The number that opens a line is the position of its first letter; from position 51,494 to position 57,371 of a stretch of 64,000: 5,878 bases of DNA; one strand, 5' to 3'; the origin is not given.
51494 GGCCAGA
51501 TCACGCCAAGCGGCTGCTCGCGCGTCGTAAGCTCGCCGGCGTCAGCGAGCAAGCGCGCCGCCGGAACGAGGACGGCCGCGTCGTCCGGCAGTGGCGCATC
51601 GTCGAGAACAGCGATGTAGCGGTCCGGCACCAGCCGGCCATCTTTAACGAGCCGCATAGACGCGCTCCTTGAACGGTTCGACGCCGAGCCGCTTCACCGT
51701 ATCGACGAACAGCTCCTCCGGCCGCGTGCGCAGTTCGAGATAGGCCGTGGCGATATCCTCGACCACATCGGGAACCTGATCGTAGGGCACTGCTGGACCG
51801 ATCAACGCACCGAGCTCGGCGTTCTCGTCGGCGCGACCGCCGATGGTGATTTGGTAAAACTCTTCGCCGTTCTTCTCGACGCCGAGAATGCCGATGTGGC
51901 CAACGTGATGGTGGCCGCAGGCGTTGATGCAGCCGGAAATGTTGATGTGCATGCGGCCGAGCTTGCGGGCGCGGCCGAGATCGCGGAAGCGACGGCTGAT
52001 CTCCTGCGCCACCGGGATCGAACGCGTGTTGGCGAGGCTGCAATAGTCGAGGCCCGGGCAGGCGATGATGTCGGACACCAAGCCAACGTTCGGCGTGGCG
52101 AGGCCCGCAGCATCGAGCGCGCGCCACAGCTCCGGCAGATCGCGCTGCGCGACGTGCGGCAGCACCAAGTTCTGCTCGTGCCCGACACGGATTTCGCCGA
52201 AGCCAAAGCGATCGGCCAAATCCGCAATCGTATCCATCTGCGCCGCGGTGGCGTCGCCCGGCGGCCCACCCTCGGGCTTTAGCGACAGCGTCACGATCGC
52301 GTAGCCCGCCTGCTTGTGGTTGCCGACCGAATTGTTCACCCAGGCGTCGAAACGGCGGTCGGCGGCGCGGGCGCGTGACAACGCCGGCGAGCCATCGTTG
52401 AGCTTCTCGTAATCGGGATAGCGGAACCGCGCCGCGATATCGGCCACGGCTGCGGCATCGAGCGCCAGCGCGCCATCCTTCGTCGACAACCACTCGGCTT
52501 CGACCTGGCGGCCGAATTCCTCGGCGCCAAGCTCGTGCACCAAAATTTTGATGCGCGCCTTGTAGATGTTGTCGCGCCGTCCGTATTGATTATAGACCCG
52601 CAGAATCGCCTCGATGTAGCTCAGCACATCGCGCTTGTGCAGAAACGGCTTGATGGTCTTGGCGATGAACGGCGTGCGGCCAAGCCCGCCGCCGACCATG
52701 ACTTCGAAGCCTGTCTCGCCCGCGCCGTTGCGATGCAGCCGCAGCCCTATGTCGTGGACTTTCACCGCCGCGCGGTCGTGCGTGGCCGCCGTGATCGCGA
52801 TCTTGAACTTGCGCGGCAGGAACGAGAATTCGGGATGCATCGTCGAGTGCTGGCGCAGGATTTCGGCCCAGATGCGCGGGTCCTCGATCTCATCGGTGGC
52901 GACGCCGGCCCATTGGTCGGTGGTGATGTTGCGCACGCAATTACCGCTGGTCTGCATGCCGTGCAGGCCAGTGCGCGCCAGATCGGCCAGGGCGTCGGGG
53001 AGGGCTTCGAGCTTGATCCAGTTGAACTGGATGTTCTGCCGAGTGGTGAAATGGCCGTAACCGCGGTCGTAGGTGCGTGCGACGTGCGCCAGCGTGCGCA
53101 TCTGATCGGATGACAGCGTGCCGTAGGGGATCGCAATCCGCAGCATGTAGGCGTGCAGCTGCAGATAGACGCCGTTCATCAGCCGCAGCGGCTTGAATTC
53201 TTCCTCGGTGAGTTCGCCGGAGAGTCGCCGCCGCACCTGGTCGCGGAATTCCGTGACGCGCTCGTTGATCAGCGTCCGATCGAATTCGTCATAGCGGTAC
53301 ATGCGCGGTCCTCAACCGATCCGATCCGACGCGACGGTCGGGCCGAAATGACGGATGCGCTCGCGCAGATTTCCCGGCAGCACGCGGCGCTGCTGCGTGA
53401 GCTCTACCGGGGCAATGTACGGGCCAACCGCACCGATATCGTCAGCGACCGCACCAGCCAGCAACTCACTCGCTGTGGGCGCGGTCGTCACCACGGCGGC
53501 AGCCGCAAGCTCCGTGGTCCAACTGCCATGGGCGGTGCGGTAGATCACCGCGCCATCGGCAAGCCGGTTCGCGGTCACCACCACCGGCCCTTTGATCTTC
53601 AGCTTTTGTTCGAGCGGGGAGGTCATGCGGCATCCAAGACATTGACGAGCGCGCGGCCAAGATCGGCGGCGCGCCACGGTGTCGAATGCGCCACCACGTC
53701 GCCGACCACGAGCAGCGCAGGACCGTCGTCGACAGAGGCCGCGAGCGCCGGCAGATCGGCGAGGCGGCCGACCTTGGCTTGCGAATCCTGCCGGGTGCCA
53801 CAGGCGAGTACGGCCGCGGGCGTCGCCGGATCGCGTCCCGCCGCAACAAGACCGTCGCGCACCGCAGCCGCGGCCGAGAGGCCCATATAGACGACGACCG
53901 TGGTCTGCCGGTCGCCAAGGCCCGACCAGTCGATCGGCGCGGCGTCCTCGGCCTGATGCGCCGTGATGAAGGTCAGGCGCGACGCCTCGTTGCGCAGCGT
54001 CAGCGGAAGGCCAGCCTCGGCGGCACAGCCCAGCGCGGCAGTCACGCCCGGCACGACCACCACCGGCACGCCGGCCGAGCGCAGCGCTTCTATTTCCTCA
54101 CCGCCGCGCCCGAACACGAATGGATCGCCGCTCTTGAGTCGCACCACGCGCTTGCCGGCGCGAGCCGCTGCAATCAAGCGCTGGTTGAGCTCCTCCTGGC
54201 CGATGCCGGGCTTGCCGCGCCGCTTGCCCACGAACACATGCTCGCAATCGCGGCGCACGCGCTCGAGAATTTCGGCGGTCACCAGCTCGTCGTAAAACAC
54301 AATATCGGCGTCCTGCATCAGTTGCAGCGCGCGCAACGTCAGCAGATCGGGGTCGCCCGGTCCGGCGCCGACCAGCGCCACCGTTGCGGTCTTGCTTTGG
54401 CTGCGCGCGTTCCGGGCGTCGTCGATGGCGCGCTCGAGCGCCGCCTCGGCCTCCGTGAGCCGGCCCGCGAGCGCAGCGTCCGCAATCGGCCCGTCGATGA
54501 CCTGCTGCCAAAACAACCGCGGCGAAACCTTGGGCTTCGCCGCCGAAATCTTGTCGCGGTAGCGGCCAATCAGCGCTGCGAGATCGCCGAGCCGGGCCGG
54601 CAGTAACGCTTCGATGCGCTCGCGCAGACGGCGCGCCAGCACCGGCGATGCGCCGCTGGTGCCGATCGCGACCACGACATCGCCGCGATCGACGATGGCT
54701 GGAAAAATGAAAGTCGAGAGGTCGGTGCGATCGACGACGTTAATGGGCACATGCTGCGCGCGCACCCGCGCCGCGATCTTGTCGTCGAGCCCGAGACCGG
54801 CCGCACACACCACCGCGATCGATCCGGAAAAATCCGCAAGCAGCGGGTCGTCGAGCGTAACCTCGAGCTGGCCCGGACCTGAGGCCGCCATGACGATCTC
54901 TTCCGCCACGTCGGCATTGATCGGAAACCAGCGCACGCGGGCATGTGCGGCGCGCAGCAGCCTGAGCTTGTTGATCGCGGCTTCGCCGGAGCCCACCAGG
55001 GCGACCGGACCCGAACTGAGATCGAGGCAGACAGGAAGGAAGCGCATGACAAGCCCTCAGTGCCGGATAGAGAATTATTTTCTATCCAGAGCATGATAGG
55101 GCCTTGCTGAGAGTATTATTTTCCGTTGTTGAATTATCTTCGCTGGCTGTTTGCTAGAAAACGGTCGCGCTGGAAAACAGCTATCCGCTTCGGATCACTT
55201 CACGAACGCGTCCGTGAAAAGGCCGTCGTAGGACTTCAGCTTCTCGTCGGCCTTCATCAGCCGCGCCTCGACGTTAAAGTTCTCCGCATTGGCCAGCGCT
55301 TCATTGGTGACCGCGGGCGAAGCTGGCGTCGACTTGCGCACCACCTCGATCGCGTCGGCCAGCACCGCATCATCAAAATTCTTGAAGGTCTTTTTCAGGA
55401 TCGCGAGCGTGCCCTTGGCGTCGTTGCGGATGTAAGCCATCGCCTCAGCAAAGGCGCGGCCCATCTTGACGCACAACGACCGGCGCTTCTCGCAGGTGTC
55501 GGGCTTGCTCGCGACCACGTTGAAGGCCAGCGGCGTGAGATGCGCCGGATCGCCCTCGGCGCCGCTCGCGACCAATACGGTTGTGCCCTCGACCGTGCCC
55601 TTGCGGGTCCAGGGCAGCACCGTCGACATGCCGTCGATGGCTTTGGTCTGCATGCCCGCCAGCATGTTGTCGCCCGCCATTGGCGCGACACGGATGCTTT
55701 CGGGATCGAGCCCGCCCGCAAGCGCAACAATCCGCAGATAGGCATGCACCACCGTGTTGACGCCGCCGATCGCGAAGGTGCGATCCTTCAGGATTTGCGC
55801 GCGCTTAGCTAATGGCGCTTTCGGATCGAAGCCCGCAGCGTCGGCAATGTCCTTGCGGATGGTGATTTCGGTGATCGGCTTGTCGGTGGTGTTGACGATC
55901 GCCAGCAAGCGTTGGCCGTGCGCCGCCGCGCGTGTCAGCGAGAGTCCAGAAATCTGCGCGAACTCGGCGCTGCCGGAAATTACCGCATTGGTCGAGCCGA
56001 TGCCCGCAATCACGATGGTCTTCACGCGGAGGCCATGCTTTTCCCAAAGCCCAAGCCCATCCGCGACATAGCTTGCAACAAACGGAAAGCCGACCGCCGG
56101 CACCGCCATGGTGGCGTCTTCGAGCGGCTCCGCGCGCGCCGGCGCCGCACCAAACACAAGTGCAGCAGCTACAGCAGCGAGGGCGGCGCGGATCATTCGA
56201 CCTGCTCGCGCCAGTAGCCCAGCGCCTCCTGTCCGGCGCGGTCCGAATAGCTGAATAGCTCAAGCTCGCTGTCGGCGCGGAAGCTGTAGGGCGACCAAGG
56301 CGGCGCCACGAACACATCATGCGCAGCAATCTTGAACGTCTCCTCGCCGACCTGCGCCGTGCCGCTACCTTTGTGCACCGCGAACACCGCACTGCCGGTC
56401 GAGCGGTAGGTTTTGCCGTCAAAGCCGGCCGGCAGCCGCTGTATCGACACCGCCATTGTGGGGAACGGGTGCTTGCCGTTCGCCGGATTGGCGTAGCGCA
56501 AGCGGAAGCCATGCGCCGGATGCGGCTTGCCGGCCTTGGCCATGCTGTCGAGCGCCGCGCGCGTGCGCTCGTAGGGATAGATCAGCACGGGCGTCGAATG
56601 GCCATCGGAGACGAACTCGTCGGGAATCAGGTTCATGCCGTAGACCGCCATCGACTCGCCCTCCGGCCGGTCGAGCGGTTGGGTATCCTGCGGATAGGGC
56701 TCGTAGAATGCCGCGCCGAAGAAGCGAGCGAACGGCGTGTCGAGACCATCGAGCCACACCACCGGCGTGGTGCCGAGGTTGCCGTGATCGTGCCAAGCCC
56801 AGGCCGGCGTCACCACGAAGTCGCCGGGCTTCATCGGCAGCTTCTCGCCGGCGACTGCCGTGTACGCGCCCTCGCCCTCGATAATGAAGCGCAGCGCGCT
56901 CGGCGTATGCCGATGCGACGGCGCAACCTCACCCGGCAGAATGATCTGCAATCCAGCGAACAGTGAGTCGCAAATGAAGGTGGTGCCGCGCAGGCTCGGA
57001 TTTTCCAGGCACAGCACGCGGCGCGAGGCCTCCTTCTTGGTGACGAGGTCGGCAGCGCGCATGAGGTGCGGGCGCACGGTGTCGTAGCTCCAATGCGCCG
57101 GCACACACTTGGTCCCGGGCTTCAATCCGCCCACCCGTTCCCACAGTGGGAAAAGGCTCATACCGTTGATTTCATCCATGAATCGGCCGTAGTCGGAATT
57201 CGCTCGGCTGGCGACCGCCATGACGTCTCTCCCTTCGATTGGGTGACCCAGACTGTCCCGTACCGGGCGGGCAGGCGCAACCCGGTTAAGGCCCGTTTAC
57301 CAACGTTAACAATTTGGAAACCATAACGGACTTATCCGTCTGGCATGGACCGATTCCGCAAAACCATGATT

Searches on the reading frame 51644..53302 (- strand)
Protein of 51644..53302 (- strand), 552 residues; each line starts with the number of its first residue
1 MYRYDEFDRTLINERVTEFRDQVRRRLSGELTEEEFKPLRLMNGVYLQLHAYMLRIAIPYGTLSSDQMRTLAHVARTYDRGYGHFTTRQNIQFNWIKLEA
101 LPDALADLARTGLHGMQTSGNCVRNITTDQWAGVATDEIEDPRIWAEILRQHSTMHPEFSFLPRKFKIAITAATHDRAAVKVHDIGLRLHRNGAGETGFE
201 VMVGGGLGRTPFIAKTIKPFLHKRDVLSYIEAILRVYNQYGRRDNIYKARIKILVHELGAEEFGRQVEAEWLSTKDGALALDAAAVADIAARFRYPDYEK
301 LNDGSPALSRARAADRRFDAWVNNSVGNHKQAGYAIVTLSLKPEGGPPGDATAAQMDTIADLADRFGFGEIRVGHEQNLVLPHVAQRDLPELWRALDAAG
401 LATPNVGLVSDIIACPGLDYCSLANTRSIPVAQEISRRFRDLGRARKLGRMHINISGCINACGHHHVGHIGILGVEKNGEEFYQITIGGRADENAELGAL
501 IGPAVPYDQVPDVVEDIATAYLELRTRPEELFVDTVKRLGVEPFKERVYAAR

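Call 70: search_protein_families(library=pfam, proteins=[window:51644-53302:-], max_evalue=0.00001)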
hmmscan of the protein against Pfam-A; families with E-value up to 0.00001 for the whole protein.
window:51644-53302:- (552 aa): 2 families
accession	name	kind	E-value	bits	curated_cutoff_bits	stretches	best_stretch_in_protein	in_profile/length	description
PF01077.27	NIR_SIR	-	5.3e-66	221.4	27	2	119-271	1-154/158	Nitrite and sulphite reductase 4Fe-4S domain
PF03460.22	NIR_SIR_ferr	-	3e-35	120.2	24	2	52-109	10-67/69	Nitrite/Sulfite reductase ferredoxin-like half domain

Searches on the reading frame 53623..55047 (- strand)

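Call 70: search_protein_families(library=pfam, proteins=[window:53623-55047:-], max_evalue=0.00001)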
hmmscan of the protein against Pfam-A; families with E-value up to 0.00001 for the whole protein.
window:53623-55047:- (474 aa): 4 families
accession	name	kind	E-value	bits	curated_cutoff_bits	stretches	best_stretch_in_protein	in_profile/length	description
PF00590.25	TP_methylase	-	7e-49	167.1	27.8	1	222-432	1-211/212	Tetrapyrrole (Corrin/Porphyrin) Methylases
PF10414.14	CysG_dimeriser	-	2.4e-14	53.3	23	1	152-208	1-58/58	Sirohaem synthase dimerisation region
PF13241.12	NAD_binding_7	-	1.1e-11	45.7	22.1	1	7-117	2-104/104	Putative NAD(P)-binding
PF14824.11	Sirohm_synth_M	-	2.7e-06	27.2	25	1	123-147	3-27/28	Sirohaem biosynthesis protein central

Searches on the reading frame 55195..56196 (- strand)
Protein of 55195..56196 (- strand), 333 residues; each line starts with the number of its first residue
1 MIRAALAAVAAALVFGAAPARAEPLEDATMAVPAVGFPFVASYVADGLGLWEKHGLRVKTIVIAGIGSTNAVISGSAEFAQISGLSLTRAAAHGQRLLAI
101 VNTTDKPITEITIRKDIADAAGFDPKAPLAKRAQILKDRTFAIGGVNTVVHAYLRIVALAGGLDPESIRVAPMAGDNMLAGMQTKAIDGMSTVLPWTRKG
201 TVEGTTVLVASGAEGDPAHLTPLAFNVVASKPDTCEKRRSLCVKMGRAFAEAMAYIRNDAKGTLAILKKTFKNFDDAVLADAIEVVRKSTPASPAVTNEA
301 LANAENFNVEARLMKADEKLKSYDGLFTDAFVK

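Call 70: search_protein_families(library=pfam, proteins=[window:55195-56196:-], max_evalue=0.00001)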
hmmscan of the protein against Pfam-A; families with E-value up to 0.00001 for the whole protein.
window:55195-56196:- (333 aa): 2 families
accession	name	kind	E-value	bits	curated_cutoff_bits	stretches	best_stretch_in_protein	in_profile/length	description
PF09084.16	NMT1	-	2.4e-08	34.6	20.5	1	40-259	5-212/216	NMT1/THI5 like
PF13379.11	NMT1_2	-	3.7e-08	33.9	24.7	1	44-260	23-242/252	NMT1-like family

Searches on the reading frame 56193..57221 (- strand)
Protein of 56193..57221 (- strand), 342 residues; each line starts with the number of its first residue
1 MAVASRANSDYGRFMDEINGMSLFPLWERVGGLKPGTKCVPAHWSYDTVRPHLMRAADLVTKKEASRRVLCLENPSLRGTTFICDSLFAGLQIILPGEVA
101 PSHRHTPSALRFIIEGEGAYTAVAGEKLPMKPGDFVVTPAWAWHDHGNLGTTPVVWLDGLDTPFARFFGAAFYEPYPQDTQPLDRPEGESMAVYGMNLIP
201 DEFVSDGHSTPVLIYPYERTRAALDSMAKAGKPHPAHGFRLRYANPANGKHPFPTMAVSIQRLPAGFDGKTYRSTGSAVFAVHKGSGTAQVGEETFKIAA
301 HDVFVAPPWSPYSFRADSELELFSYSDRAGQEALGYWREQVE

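Call 71: search_protein_families(library=pfam, proteins=[window:56193-57221:-], max_evalue=0.00001)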
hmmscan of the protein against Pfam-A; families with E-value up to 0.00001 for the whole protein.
window:56193-57221:- (342 aa): 2 families
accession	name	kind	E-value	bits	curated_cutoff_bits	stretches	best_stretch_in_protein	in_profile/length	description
PF07883.17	Cupin_2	-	1.2e-28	99.1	27.2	2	91-158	2-68/70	Cupin domain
PF02311.25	AraC_binding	-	4.4e-06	26.9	21.1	0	281-323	28-70/135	AraC-like ligand binding domain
